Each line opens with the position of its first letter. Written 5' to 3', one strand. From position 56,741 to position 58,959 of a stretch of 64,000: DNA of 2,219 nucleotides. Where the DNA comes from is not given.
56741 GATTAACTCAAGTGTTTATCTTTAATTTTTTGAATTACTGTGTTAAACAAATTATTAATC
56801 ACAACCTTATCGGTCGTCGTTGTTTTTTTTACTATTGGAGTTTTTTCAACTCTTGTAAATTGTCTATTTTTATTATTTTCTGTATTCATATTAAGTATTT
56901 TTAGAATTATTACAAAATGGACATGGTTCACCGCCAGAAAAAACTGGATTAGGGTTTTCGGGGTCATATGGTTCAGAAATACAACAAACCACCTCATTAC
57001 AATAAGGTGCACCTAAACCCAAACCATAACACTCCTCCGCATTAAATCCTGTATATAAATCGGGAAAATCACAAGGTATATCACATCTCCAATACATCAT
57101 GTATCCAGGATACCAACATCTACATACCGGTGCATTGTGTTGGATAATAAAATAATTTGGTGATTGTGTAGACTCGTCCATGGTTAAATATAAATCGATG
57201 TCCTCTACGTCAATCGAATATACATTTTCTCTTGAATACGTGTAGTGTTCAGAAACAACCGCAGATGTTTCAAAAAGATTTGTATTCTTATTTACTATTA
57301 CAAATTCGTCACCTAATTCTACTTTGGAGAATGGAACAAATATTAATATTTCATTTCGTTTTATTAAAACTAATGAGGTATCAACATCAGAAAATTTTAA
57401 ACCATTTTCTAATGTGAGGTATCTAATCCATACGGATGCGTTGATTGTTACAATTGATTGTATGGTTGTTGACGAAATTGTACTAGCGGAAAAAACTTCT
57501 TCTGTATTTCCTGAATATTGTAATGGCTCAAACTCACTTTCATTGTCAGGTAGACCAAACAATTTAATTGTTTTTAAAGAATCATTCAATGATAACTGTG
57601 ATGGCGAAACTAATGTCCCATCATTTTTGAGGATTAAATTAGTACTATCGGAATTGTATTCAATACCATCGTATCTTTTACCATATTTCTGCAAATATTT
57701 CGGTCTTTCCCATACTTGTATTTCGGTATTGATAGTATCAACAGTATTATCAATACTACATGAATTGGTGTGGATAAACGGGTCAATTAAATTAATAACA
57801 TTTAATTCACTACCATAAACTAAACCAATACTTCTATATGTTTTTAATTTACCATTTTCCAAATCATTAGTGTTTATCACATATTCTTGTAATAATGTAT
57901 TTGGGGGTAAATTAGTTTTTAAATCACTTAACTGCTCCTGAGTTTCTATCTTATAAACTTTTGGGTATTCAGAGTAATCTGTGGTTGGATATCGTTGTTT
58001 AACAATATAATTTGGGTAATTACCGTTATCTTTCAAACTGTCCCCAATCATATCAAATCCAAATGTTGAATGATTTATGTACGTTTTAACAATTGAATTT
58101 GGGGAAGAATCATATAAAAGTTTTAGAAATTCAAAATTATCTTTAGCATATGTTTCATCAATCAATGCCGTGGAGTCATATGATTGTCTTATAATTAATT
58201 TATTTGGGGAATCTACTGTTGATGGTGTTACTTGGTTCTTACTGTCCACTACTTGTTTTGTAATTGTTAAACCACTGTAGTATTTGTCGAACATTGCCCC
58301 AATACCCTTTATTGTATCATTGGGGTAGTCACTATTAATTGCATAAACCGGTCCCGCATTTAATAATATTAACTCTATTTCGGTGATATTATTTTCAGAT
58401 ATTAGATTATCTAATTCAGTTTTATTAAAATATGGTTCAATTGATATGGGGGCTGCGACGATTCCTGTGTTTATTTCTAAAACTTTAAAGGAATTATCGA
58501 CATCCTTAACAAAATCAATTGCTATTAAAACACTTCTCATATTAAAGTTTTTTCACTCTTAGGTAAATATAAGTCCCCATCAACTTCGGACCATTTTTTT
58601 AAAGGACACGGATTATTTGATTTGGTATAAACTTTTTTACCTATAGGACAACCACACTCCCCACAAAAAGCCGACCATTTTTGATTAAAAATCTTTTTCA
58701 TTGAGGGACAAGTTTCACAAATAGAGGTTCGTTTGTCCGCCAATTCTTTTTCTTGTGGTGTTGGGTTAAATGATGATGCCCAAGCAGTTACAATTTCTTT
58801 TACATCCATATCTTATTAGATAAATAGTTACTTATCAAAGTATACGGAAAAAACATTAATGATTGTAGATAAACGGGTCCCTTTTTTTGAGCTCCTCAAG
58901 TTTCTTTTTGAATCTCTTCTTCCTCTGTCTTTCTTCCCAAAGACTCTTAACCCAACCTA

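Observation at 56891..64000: Second sugar-tailoring cluster (carbamoyltransferase, nucleotide-sugar dehydrogenase, two SGNH-like paralogs) plus two Cys-rich proteins upstream of the fibre gene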

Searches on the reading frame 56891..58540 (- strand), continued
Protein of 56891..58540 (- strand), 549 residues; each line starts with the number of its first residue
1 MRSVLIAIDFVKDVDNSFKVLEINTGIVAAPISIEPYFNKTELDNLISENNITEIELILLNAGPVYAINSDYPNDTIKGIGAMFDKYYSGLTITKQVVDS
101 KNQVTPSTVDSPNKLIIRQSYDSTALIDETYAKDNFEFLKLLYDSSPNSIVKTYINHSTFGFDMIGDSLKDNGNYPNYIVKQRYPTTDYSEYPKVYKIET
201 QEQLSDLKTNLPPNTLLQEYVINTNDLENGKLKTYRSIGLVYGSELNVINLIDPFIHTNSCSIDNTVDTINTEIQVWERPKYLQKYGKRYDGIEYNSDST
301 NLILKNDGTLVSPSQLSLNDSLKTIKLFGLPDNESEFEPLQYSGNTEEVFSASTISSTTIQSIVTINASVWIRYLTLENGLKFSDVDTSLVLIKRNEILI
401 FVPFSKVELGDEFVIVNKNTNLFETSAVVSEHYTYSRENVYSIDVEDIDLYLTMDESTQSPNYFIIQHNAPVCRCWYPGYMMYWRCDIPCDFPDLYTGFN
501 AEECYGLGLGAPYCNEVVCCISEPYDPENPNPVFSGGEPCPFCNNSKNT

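Call 79: search_protein_families(library=pfam, proteins=[L056:5982-6530:+, L026:6033-6767:+, L029:16332-16979:+, L021:7136-8419:+, L016:10734-11120:+, L017:15465-16568:+, L022:21218-21592:+, L042:4880-5530:+, L025:8098-9063:+, L025:7824-8141:+], max_evalue=0.01)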
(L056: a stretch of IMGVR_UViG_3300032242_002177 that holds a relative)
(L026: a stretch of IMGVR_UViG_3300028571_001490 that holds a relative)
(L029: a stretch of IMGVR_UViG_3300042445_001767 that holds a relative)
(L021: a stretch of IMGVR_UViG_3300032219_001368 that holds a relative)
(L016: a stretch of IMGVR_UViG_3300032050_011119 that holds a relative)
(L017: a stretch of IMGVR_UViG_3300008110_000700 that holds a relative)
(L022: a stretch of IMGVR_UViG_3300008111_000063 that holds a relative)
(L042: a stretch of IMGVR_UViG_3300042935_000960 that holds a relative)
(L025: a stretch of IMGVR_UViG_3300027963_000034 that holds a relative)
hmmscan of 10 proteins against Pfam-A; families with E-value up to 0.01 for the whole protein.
L056:5982-6530:+ (182 aa): 1 family
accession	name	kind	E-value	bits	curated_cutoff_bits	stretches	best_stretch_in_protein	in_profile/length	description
PF13640.12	2OG-FeII_Oxy_3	-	1.5e-10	42.3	27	1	88-171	3-96/98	2OG-Fe(II) oxygenase superfamily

L026:6033-6767:+ (244 aa): 0 families

L029:16332-16979:+ (215 aa): 0 families

L021:7136-8419:+ (427 aa): 0 families

L016:10734-11120:+ (128 aa): 1 family
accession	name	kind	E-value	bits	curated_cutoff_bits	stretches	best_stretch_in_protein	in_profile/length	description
PF00011.27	HSP20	-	4.6e-09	36.7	20.8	1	38-121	6-94/102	Hsp20/alpha crystallin family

L017:15465-16568:+ (367 aa): 0 families

L022:21218-21592:+ (124 aa): 0 families

L042:4880-5530:+ (216 aa): 1 family
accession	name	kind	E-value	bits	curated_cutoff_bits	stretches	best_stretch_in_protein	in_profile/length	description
PF13640.12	2OG-FeII_Oxy_3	-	0.0065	17.8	27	0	120-203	11-96/98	2OG-Fe(II) oxygenase superfamily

L025:8098-9063:+ (321 aa): 0 families

L025:7824-8141:+ (105 aa): 1 family
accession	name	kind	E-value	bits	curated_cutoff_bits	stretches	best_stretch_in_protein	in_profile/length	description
PF20203.3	DUF6565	-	0.00074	20.2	24.5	1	27-77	14-69/86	Domain of unknown function (DUF6565)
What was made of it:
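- The recurrent neighbours (Hsp20, 2OG oxygenases) are stock genes of marine T4-like phages, so the synteny may be inherited (call 79).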

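Call 80: search_protein_families(library=pfam, alignment_id=A2, max_evalue=1)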
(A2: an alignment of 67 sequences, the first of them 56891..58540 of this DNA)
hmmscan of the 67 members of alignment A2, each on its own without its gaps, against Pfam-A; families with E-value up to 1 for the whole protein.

A. member 1, window:56891-58540:- (549 aa): 0 families

B. families by the number of members that match (of 67 scanned): 13 families
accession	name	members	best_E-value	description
PF00729.24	Viral_coat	3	0.053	Viral coat protein (S domain)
PF08141.18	SspH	2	0.039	Small acid-soluble spore protein H family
PF00255.25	GSHPx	2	0.11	Glutathione peroxidase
PF07591.16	PT-HINT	2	0.17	Pretoxin HINT domain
PF04288.19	MukE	1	0.0022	MukE-like family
PF23369.1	Vp25_capsid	1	0.018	Capsid protein Vp25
PF10371.14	EKR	1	0.021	Domain of unknown function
PF13642.11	DUF4144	1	0.036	protein structure with unknown function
PF13290.12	CHB_HEX_C_1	1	0.074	Chitobiase/beta-hexosaminidase C-terminal domain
PF22839.2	DUF7015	1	0.086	Domain of unknown function (DUF7015)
PF06911.18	Senescence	1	0.17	Senescence domain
PF24850.1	CC_BshC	1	0.25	Bacillithiol biosynthesis BshC, C-terminal coiled-coil domain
PF17320.7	DUF5363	1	0.43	Family of unknown function (DUF5363)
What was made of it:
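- On A-type BIL / pretoxin-HINT (C-terminal self-cleaving Hint): PF07591 matches only 2 of 67 members, at E 0.17 (call 80).
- On ATP-grasp superfamily: No hit in any of the 67 members, even at E <= 1 (call 80).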

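Call 84: search_solved_structures(query=A4, max_evalue=10, show_alignments=2)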
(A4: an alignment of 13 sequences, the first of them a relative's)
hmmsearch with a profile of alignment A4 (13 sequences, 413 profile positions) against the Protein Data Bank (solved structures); distinct sequences matched with E-value up to 10: 0.

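Call 85: search_protein_families(library=pfam, alignment_id=A4, max_evalue=0.1)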
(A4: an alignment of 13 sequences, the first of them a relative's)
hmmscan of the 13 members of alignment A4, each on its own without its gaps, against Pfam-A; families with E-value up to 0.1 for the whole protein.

A. member 1, L006:1238-2674:+ (478 aa): 2 families
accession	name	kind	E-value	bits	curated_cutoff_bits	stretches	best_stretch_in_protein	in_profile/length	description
PF20687.2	CsoSCA_N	-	0.023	15.3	27.5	1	409-450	14-57/93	Carboxysome Shell Carbonic Anhydrase, N-terminal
PF19061.5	DUF5757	-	0.095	13.5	25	0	54-96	35-75/96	Family of unknown function (DUF5757)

B. families by the number of members that match (of 13 scanned): 5 families
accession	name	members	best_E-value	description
PF19061.5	DUF5757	2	0.0018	Family of unknown function (DUF5757)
PF02779.29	Transket_pyr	1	4.3e-06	Transketolase, pyrimidine binding domain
PF07732.21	Cu-oxidase_3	1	0.02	Multicopper oxidase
PF20687.2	CsoSCA_N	1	0.023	Carboxysome Shell Carbonic Anhydrase, N-terminal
PF15861.10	partial_CstF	1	0.054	Partial cleavage stimulation factor domain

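Call 87: search_protein_representatives(alignment_id=A2)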
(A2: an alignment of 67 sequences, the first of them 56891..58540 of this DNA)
Query: 67 sequences, 543 profile positions. Proteins with E-value up to 0.001 (for the whole library): 482; up to 1e-10: 293; up to 1e-30: 162. The best 150 are listed.
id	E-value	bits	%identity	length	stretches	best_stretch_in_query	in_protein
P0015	2.2e-226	769.4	-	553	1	1-533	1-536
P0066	3.3e-206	702.8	-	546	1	1-521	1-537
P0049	5.1e-205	698.9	-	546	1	1-526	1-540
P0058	3.4e-201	686.3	-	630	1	1-527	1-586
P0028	9.9e-200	681.4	-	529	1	1-539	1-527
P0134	4.4e-194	662.8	-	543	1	1-517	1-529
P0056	3.1e-192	656.7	-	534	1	1-539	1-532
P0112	2.5e-190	650.4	-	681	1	1-542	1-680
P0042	5.3e-188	642.7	-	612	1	1-539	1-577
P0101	2.4e-185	634.0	-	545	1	1-542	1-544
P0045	2.1e-178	611.0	-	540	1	1-516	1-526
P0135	3.2e-170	584.0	-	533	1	1-538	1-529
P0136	1.6e-157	542.1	-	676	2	1-386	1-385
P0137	1.2e-149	516.1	-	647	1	1-530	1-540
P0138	4.1e-147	507.8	-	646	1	1-517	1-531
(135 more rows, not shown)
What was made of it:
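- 482 representatives in which ATP-grasp and Hint are nearly always matched together (call 87).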

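Call 90: find_related_loci(query=A2, collection=genome_contigs, flank=5000)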
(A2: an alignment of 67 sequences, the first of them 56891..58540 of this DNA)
Query A2 (549 aa) in genome_contigs; peptide patterns used: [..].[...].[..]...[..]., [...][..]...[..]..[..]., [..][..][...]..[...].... (x = any residue, [..] = any of these).
290 stretches matched a pattern; 2 encode a relative of the query (tblastn E <= 1e-3); 2 distinct loci.
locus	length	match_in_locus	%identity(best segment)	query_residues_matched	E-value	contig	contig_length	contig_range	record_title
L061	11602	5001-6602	35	1-540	4e-89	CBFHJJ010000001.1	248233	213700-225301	MAG: Flavobacteriaceae bacterium isolate AGTU_104_bin_21_permissive genome assembly, contig: AGTU_104_bin_21_permissive_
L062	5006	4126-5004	42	1-285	6e-66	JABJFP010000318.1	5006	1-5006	MAG: Methanobacteriota archaeon isolate SI074_bin128 k141_1487483, whole genome shotgun sequence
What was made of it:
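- Tried and rejected: The scan of 185,579 species genomes gave only two MAG contigs, probably mis-binned phage (call 90).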

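Call 97: search_protein_families(library=pfam, proteins=[L006:9166-9531:+, L006:11798-12427:+, L006:3459-4397:+, L006:2671-3462:+, L006:8738-9169:+], max_evalue=0.01)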
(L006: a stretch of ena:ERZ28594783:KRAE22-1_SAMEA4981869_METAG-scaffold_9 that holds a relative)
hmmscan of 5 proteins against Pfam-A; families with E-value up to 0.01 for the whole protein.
L006:9166-9531:+ (121 aa): 0 families

L006:11798-12427:+ (209 aa): 0 families

L006:3459-4397:+ (312 aa): 1 family
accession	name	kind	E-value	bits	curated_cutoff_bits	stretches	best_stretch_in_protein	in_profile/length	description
PF01519.22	DUF16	-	0.0026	18.7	40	1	190-285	6-92/104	Protein of unknown function DUF16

L006:2671-3462:+ (263 aa): 1 family
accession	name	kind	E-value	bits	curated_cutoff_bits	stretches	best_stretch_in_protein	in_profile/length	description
PF13472.12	Lipase_GDSL_2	-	0.0052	17.7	32.9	1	7-73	2-69/178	GDSL-like Lipase/Acylhydrolase family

L006:8738-9169:+ (143 aa): 12 families
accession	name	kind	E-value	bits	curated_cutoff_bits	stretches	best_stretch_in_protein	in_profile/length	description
PF01583.26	APS_kinase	-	5.4e-13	49.7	21.1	1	4-90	6-95/152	Adenylylsulphate kinase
PF06414.18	Zeta_toxin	-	1.7e-08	34.6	22.3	1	2-46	18-63/199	Zeta toxin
PF13671.12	AAA_33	-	6.5e-05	23.7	27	1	4-86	3-87/143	AAA domain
PF08433.16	KTI12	-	0.00016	21.7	22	1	4-55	5-56/271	Chromatin associated protein KTI12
PF00004.35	AAA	-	0.00021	22.2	21.2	1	3-39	1-36/131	ATPase family associated with various cellular activities (AAA)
PF13207.12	AAA_17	-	0.0003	21.5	27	1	6-46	1-39/136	AAA domain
PF20720.3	nSTAND3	-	0.00054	20.1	27.2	1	4-40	21-57/155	Novel STAND NTPase 3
PF13238.12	AAA_18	-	0.00071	20.5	29.4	1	5-62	3-63/128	AAA domain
PF13401.12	AAA_22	-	0.00087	20.1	27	1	2-33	7-40/130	AAA domain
PF01656.29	CbiA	-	0.0016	18.9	25.4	1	10-110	9-122/125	CobQ/CobB/MinD/ParA nucleotide binding domain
PF00005.33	ABC_tran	-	0.0044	18.1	25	1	2-59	13-68/137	ABC transporter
PF13479.12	AAA_24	-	0.0095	16.2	27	0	4-36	6-32/195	AAA domain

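Call 104: search_protein_families(library=ncbifam, proteins=[L026:6033-6767:+, L029:16332-16979:+, L021:7136-8419:+, L017:15465-16568:+, L025:8098-9063:+], max_evalue=0.01)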
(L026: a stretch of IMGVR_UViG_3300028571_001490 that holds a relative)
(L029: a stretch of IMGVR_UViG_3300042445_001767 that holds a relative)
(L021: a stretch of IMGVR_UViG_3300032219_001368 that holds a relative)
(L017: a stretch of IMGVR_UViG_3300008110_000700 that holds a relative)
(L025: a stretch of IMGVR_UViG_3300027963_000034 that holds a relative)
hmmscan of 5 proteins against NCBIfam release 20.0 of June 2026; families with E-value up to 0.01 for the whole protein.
L026:6033-6767:+ (244 aa): 0 families

L029:16332-16979:+ (215 aa): 2 families
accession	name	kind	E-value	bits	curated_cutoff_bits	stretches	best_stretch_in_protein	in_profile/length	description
NF041494.1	MobH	equivalog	0.00084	18.4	200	1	54-127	55-135/340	MobH family relaxase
TIGR03760.1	ICE_TraI_Pfluor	equivalog_domain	0.0056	16.3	161.4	0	53-116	57-128/218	integrating conjugative element relaxase, PFGI-1 class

L021:7136-8419:+ (427 aa): 0 families

L017:15465-16568:+ (367 aa): 4 families
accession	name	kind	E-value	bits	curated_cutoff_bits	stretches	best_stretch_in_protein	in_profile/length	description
TIGR04211.1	SH3_and_anchor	equivalog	0.00024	20.8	65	1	98-194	65-161/198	TIGR04211 family SH3 domain-containing protein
TIGR03074.1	PQQ_membr_DH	subfamily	0.0038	15.1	832.65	1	6-95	14-101/783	membrane-bound PQQ-dependent dehydrogenase, glucose/quinate/shikimate family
NF047515.1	SpiroCoCo_C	equivalog_domain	0.0045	16.2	125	1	108-205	116-213/313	SpiroCoCo family coiled-coil protein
NF007437.0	PRK09983.1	equivalog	0.0085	14.2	1109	0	116-182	540-605/765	formate C-acetyltransferase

L025:8098-9063:+ (321 aa): 0 families

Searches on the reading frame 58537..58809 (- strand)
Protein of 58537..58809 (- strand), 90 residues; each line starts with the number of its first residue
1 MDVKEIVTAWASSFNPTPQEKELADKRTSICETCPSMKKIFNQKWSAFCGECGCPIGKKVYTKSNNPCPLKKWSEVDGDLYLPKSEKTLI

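Call 3: search_protein_families(library=pfam, proteins=[window:58537-58809:-], max_evalue=0.1)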
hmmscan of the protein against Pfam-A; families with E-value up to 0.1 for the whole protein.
window:58537-58809:- (90 aa): 2 families
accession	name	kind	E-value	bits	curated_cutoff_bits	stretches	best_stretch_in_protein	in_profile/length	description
PF13901.12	RH_dom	-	0.027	14.8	28.1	1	23-69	150-199/206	Rubicon Homology Domain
PF13045.11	DUF3905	-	0.03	14.8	27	1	34-75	15-54/84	Protein of unknown function (DUF3905)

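Call 4: search_protein_families(library=phrogs, proteins=[window:58537-58809:-], max_evalue=0.01)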
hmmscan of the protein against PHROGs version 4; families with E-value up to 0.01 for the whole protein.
window:58537-58809:- (90 aa): 1 family
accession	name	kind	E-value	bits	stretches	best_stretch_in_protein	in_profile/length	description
phrog_13558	-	unknown function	2.9e-09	37.8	1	19-74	20-69/69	-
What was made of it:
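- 58537..58809 (-): B90: 6-Cys, zinc-ribbon-like small protein; obligate neighbour of A549. PHROG 13558 (unknown function) 2.9e-9 (call 4).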

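Call 30: search_protein_families(library=ncbifam, proteins=[window:58537-58809:-], max_evalue=0.01)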
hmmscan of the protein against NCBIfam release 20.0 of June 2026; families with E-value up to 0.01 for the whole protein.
window:58537-58809:- (90 aa): 0 families

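Call 65: search_dna_similar(query=window:58537-58809:-, collection=phages, mode=protein, max_rows=25, max_evalue=0.01)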
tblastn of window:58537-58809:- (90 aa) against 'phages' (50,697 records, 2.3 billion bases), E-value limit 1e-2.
No match.
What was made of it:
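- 58537..58809 (-): No hit in 50,697 phage records (call 65).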
